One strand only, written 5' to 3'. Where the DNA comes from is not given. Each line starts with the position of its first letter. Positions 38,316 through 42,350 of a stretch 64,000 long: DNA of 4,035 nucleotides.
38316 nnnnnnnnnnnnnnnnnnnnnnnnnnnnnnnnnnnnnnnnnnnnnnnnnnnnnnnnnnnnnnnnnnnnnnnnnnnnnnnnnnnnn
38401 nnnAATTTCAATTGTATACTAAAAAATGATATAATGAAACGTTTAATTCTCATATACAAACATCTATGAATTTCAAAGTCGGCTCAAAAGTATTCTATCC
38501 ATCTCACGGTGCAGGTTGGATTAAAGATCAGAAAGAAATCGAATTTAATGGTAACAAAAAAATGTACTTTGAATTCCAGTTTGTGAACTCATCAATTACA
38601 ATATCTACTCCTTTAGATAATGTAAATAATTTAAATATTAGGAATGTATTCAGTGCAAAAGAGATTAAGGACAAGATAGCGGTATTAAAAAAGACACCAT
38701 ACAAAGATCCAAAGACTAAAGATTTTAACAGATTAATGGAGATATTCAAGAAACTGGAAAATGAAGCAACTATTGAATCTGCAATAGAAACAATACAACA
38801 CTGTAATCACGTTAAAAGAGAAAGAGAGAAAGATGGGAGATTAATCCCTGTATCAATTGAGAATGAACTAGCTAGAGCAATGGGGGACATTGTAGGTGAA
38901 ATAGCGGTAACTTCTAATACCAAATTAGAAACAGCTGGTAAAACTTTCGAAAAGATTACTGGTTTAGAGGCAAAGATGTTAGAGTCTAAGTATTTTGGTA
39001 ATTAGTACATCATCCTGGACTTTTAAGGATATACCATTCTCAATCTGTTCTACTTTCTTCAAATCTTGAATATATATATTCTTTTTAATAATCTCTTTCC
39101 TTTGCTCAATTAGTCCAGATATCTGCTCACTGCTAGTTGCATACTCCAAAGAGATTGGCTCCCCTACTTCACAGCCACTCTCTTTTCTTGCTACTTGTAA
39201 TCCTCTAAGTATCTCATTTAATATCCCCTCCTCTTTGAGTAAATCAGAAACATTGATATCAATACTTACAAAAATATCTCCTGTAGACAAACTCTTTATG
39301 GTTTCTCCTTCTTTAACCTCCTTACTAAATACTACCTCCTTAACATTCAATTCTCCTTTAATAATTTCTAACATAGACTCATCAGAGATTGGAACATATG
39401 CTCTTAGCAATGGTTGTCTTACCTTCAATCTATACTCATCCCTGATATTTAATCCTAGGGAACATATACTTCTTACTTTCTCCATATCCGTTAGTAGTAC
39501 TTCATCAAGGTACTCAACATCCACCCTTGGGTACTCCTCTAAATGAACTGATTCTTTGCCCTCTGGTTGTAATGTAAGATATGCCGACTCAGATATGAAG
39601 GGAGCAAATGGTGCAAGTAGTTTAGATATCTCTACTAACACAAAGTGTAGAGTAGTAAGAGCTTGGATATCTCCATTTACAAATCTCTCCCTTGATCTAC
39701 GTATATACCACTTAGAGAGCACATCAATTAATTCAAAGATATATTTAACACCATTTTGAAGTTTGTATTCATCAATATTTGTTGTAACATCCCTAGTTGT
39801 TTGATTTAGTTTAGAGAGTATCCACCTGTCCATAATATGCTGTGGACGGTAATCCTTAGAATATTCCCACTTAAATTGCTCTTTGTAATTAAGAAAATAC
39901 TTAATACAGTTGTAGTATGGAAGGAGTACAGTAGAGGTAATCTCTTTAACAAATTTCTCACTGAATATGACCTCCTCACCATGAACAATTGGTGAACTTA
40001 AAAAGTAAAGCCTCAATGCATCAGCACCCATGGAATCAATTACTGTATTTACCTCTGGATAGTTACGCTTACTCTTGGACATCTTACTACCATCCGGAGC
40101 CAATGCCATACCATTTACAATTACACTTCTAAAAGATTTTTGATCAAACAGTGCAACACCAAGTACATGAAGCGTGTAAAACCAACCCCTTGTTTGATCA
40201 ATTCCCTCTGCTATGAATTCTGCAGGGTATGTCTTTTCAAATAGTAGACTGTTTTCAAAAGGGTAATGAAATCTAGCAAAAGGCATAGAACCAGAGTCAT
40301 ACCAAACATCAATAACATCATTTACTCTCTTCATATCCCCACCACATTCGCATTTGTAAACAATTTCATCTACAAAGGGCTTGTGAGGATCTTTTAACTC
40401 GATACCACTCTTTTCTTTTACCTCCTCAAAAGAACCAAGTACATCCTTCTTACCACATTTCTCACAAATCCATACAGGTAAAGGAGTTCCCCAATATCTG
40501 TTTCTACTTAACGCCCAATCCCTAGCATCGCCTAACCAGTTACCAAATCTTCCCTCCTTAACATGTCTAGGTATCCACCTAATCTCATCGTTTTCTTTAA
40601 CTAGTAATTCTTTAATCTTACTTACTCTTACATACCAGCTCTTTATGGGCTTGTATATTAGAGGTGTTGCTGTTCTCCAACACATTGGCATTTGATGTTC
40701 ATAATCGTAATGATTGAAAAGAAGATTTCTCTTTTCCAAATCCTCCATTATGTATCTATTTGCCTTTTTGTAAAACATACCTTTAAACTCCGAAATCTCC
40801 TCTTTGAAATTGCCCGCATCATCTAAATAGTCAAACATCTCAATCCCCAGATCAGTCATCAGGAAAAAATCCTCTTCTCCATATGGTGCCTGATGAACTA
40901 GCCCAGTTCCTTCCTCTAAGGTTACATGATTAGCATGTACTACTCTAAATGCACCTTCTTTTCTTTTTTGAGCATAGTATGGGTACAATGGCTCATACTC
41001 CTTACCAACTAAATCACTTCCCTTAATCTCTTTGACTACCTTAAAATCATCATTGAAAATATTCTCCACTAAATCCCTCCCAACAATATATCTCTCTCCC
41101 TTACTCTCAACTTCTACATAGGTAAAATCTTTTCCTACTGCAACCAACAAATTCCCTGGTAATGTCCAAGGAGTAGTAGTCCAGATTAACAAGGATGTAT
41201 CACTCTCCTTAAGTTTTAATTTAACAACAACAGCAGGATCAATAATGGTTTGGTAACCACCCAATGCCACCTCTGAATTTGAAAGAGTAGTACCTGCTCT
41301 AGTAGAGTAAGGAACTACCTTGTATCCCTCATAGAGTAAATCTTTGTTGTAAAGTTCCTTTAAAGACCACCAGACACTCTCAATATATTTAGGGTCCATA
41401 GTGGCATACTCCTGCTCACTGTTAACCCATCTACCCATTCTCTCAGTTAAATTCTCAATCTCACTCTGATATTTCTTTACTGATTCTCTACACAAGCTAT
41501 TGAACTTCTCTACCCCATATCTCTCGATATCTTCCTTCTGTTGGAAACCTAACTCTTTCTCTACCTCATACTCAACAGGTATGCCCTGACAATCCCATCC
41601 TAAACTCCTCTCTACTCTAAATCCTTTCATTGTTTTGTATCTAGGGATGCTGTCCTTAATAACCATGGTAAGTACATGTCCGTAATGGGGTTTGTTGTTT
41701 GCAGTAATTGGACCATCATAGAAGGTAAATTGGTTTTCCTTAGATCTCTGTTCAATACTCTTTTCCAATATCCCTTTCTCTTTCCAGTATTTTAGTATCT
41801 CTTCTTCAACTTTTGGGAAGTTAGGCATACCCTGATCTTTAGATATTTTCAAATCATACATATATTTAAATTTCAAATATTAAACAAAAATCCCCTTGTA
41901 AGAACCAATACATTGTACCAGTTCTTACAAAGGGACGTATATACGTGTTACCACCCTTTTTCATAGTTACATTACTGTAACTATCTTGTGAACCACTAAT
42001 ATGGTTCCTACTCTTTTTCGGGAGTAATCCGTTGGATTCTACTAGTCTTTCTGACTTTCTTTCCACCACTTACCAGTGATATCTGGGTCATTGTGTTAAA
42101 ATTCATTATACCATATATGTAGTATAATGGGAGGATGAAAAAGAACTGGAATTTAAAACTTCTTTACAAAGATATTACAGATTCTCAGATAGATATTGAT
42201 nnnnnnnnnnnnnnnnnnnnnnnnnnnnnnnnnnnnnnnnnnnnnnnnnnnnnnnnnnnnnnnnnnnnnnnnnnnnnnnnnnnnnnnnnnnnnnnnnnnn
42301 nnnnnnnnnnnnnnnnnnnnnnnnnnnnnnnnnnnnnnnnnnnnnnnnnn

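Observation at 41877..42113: T-box riboswitch leader upstream of ileS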

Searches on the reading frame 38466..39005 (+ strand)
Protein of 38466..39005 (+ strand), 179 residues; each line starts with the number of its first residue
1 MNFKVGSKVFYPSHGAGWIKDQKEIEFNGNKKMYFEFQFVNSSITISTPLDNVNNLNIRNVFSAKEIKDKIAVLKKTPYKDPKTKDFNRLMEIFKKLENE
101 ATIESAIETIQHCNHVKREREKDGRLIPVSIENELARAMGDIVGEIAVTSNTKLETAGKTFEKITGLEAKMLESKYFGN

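Call 64: search_protein_families(library=pfam, proteins=[window:38466-39005:+], max_evalue=0.00001)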
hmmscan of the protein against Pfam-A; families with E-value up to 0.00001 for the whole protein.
window:38466-39005:+ (179 aa): 1 family
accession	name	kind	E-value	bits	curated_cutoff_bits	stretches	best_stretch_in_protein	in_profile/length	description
PF02559.22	CarD_TRCF_RID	-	3.5e-09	37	23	1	3-60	1-55/57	CarD-like/TRCF RID domain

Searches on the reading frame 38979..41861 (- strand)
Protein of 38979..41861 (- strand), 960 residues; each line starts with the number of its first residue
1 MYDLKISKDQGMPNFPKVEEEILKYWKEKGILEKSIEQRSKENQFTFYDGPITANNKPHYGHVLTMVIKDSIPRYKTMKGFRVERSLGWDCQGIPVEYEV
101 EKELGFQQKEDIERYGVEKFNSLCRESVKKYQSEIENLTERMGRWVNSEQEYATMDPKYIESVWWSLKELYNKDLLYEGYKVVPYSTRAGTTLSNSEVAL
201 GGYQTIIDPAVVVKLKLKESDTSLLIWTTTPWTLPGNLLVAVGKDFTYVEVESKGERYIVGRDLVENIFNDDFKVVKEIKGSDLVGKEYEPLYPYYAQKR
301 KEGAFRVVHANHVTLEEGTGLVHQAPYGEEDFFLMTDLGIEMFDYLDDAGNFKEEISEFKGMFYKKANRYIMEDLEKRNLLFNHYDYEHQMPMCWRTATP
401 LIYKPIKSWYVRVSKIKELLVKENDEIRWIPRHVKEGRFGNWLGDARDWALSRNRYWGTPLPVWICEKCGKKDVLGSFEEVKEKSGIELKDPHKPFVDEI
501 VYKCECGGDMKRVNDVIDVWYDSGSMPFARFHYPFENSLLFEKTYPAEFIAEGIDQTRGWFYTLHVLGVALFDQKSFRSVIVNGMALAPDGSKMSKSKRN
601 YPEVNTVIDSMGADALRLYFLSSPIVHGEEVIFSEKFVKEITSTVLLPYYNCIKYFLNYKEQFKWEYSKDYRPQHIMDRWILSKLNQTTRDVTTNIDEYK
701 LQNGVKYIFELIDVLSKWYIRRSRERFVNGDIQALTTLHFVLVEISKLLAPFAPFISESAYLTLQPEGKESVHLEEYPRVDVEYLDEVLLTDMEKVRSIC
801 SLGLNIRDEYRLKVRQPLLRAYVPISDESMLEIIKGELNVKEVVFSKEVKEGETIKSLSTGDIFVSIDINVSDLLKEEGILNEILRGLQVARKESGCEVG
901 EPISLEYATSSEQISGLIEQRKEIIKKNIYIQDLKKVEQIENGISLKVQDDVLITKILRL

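Call 10: find_related_loci(query=window:38979-41861:-, collection=genome_contigs, flank=3000)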
Query window:38979-41861:- (960 aa) in genome_contigs; peptide patterns used: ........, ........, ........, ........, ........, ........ (x = any residue, [..] = any of these).
109 stretches matched a pattern; 42 encode a relative of the query (tblastn E <= 1e-3); 42 distinct loci.
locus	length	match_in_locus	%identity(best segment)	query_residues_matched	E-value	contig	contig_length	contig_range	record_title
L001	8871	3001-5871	82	1-960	0e+0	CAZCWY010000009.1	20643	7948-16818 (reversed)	MAG TPA_asm: uncultured Candidatus Saccharibacteria bacterium isolate SRP294416_co1_378 genome assembly, contig: NODE_50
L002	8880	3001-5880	81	1-960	0e+0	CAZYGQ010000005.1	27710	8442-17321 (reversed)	MAG TPA_asm: uncultured Candidatus Saccharibacteria bacterium isolate binchicken_co39_443 genome assembly, contig: NODE_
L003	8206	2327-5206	81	1-960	0e+0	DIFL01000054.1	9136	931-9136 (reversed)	MAG TPA_asm: Candidatus Dojkabacteria bacterium UBA5749 UBA5749_contig_17875, whole genome shotgun sequence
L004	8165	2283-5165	78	1-960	0e+0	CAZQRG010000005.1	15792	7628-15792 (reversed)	MAG TPA_asm: uncultured Candidatus Saccharibacteria bacterium isolate SRP192927_co1_760 genome assembly, contig: NODE_79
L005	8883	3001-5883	78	1-960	0e+0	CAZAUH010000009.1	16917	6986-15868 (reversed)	MAG TPA_asm: uncultured Candidatus Saccharibacteria bacterium isolate SRP192927_co7_229 genome assembly, contig: NODE_63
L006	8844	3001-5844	78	1-948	0e+0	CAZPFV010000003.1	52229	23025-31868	MAG TPA_asm: uncultured Candidatus Saccharibacteria bacterium isolate binchicken_co45_679 genome assembly, contig: NODE_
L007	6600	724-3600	76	1-959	0e+0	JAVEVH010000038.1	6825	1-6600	MAG: Candidatus Dojkabacteria bacterium isolate BF4_117 NODE_38484_length_6825_cov_5.380860_Biofilm4, whole genome shotg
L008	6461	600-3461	72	1-953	0e+0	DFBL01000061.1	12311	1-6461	MAG TPA_asm: Candidatus Dojkabacteria bacterium UBA3081 UBA3081_contig_83715, whole genome shotgun sequence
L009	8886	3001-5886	71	3-959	0e+0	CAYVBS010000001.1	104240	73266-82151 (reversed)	MAG TPA_asm: uncultured Candidatus Saccharibacteria bacterium isolate SRP144015_co1_116 genome assembly, contig: NODE_10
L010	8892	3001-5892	70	1-959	0e+0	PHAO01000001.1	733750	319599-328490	MAG: Candidatus Dojkabacteria bacterium HGW-Dojkabacteria-1 bjp_ig2158_scaffold_0, whole genome shotgun sequence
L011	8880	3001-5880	70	1-959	0e+0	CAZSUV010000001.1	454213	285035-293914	MAG TPA_asm: uncultured Candidatus Saccharibacteria bacterium isolate SRP302447_co3_161 genome assembly, contig: NODE_41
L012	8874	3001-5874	73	1-958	0e+0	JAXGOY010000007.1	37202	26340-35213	MAG: Candidatus Dojkabacteria bacterium isolate AnMBR.bin290 bin290_7, whole genome shotgun sequence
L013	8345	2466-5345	69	1-959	0e+0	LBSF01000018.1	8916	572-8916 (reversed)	MAG: candidate division WS6 bacterium GW2011_GWC2_36_7 US24_C0018, whole genome shotgun sequence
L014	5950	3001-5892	70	1-959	0e+0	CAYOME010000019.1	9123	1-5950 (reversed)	MAG TPA_asm: uncultured Candidatus Saccharibacteria bacterium isolate SRP294416_co1_589 genome assembly, contig: NODE_17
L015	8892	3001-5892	69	1-959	0e+0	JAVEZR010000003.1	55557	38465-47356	MAG: Candidatus Dojkabacteria bacterium isolate BF4_70 NODE_1600_length_55557_cov_34.384250_Biofilm4, whole genome shotg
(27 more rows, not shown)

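Call 37: search_solved_structures(query=window:38979-41861:-, max_evalue=1e-20)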
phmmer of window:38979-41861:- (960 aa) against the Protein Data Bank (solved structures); distinct sequences matched with E-value up to 1e-20: 25.
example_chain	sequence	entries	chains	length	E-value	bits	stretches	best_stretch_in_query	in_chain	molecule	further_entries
1ile_A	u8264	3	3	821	1.3e-230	771.3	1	8-803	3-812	ISOLEUCYL-TRNA SYNTHETASE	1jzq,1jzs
8wnd_A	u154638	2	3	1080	1.9e-226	757.6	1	13-858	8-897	isoleucine--tRNA ligase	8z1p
9w01_B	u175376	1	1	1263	3.3e-224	750.2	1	14-846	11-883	Isoleucine--tRNA ligase, cytoplasmic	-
9wqs_A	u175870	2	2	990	5.9e-222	742.7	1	13-859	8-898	Isoleucine--tRNA ligase, cytoplasmic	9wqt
7d5c_A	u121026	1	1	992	6.1e-222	742.6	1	13-859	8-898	Isoleucine--tRNA ligase, cytoplasmic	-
6ldk_A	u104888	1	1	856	5.5e-211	706.4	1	9-808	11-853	Isoleucine--tRNA ligase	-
8c8u_A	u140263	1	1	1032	3.6e-209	700.4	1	18-843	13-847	Isoleucine--tRNA ligase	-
8c9d_A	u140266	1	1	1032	1e-208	698.9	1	18-843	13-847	Isoleucine--tRNA ligase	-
8c8v_A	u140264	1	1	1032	1.5e-208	698.4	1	18-843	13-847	Isoleucine--tRNA ligase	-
8c8w_A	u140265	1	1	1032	9.1e-206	689.1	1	18-843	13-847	Isoleucine--tRNA ligase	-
8c9e_A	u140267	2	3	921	3.2e-93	316.6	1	14-789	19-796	Isoleucine--tRNA ligase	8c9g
8c9f_A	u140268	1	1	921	9.9e-91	308.4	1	14-789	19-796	Isoleucine--tRNA ligase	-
1ffy_A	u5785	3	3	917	1.1e-89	304.9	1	15-791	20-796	ISOLEUCYL-TRNA SYNTHETASE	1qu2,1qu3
8wnf_A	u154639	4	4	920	2e-73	251.1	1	21-759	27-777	Isoleucine--tRNA ligase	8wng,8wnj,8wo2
8wni_A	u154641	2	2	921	2e-73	251.1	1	21-759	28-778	Isoleucine--tRNA ligase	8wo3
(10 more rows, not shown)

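Call 64: search_protein_families(library=pfam, proteins=[window:38979-41861:-], max_evalue=0.00001)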
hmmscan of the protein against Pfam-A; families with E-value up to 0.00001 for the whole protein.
window:38979-41861:- (960 aa): 5 families
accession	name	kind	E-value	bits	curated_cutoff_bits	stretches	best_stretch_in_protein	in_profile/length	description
PF00133.28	tRNA-synt_1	-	1.3e-125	419.9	22.7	1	22-628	2-410/414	tRNA synthetases class I (I, L, M and V)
PF08264.19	Anticodon_1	-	2.1e-29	102.8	25.1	1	678-819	1-144/148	Anticodon-binding domain of tRNA ligase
PF09334.17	tRNA-synt_1g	-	1.1e-14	54.5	20.1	0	574-644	309-378/391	tRNA synthetases class I (M)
PF19302.4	DUF5915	-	1.3e-12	48.1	27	1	851-951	88-186/195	Domain of unknown function (DUF5915)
PF01406.26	tRNA-synt_1e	-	7.9e-06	25.9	27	0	569-624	230-284/301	tRNA synthetases class I (C) catalytic domain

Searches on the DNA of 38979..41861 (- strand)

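Call 73: search_rna_families(sources=[L001, L009, L011, L016, L024, L055, L078, L065], threshold=evalue, max_evalue=0.01)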
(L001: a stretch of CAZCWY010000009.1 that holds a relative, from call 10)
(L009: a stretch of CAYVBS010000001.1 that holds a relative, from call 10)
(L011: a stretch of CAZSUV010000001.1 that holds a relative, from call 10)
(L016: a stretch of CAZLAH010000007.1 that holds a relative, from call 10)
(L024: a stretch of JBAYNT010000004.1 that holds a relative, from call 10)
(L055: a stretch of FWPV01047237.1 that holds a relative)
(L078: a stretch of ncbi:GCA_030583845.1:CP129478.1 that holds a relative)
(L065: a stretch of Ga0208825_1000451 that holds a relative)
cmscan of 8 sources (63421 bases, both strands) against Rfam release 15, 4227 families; matches with E-value up to 0.01: 10.
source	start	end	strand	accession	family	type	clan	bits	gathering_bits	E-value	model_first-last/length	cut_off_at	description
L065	3645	3715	-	RF00005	tRNA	Gene; tRNA;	CL00001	62.6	29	3.3e-11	1-71/71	no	tRNA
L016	251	321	+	RF00005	tRNA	Gene; tRNA;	CL00001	61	29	9.3e-11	1-71/71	no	tRNA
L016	2719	2907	+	RF00230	T-box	Cis-reg; leader;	-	57.3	93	7.6e-10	1-219/219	no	T-box leader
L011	2774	2923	+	RF00230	T-box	Cis-reg; leader;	-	47.8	93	2.1e-07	1-219/219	no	T-box leader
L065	1622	1798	-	RF00230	T-box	Cis-reg; leader;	-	46.5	93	4.5e-07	1-219/219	no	T-box leader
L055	889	1061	+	RF00230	T-box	Cis-reg; leader;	-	46.2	93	5.3e-07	1-219/219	no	T-box leader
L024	2709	2873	+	RF00230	T-box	Cis-reg; leader;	-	42.2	93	5.6e-06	1-219/219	no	T-box leader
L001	2762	2933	+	RF00230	T-box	Cis-reg; leader;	-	40.4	93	1.7e-05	1-219/219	no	T-box leader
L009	2748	2919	+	RF00230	T-box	Cis-reg; leader;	-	40.1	93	2e-05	1-219/219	no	T-box leader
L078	1228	1429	+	RF00230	T-box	Cis-reg; leader;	-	37.9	93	7.4e-05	1-219/219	no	T-box leader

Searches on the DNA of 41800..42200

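Call 4: search_rna_families(source=window, start=41800, end=42200, threshold=evalue, max_evalue=10, show_alignments=5)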
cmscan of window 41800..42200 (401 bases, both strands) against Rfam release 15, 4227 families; matches with E-value up to 10: 11.
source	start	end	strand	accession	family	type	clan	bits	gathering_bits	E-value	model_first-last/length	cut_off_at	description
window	41928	42100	-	RF00230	T-box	Cis-reg; leader;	-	46.8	93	2.4e-09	1-219/219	no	T-box leader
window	41882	41964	-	RF02430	SpF19_sRNA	Gene; sRNA;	-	28.8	60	0.002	1-99/99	no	Streptococcus sRNA SpF19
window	41890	41936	-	RF03802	MIR5649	Gene; miRNA;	-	25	100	0.0089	1-101/101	no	MIR5649 microRNA precursor family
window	42005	42032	-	RF02914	DUF805b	Cis-reg;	CL00115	20.8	35.6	0.0015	1-35/35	no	DUF805b RNA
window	41936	42029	-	RF02447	SpR19_sRNA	Gene; sRNA;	-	18.8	79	0.63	1-123/123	no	Streptococcus sRNA SpR19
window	41882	41948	-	RF04211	MIR5185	Gene; miRNA;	-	17.7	101.7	0.75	1-111/111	no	MIR5185 microRNA precursor family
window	41890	41936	+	RF03802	MIR5649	Gene; miRNA;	-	16.2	100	2.2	1-101/101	no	MIR5649 microRNA precursor family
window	41851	41959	-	RF02839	Ref66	Gene; antisense;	-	14.8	92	2.5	1-120/120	no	Enterococcus sRNA 66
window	42127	42176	+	RF01618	ceN114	Gene; snRNA; snoRNA; CD-box;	-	14.1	44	7.2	1-63/63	no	Nematode snoRNA ceN114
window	41885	41941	-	RF04108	mir-2513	Gene; miRNA;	-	14.1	89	8.3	1-120/120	no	mir-2513 microRNA precursor family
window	42128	42152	+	RF01306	sR52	Gene; snRNA; snoRNA; CD-box;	-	12.9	50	3.1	1-60/60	no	Small nucleolar RNA sR52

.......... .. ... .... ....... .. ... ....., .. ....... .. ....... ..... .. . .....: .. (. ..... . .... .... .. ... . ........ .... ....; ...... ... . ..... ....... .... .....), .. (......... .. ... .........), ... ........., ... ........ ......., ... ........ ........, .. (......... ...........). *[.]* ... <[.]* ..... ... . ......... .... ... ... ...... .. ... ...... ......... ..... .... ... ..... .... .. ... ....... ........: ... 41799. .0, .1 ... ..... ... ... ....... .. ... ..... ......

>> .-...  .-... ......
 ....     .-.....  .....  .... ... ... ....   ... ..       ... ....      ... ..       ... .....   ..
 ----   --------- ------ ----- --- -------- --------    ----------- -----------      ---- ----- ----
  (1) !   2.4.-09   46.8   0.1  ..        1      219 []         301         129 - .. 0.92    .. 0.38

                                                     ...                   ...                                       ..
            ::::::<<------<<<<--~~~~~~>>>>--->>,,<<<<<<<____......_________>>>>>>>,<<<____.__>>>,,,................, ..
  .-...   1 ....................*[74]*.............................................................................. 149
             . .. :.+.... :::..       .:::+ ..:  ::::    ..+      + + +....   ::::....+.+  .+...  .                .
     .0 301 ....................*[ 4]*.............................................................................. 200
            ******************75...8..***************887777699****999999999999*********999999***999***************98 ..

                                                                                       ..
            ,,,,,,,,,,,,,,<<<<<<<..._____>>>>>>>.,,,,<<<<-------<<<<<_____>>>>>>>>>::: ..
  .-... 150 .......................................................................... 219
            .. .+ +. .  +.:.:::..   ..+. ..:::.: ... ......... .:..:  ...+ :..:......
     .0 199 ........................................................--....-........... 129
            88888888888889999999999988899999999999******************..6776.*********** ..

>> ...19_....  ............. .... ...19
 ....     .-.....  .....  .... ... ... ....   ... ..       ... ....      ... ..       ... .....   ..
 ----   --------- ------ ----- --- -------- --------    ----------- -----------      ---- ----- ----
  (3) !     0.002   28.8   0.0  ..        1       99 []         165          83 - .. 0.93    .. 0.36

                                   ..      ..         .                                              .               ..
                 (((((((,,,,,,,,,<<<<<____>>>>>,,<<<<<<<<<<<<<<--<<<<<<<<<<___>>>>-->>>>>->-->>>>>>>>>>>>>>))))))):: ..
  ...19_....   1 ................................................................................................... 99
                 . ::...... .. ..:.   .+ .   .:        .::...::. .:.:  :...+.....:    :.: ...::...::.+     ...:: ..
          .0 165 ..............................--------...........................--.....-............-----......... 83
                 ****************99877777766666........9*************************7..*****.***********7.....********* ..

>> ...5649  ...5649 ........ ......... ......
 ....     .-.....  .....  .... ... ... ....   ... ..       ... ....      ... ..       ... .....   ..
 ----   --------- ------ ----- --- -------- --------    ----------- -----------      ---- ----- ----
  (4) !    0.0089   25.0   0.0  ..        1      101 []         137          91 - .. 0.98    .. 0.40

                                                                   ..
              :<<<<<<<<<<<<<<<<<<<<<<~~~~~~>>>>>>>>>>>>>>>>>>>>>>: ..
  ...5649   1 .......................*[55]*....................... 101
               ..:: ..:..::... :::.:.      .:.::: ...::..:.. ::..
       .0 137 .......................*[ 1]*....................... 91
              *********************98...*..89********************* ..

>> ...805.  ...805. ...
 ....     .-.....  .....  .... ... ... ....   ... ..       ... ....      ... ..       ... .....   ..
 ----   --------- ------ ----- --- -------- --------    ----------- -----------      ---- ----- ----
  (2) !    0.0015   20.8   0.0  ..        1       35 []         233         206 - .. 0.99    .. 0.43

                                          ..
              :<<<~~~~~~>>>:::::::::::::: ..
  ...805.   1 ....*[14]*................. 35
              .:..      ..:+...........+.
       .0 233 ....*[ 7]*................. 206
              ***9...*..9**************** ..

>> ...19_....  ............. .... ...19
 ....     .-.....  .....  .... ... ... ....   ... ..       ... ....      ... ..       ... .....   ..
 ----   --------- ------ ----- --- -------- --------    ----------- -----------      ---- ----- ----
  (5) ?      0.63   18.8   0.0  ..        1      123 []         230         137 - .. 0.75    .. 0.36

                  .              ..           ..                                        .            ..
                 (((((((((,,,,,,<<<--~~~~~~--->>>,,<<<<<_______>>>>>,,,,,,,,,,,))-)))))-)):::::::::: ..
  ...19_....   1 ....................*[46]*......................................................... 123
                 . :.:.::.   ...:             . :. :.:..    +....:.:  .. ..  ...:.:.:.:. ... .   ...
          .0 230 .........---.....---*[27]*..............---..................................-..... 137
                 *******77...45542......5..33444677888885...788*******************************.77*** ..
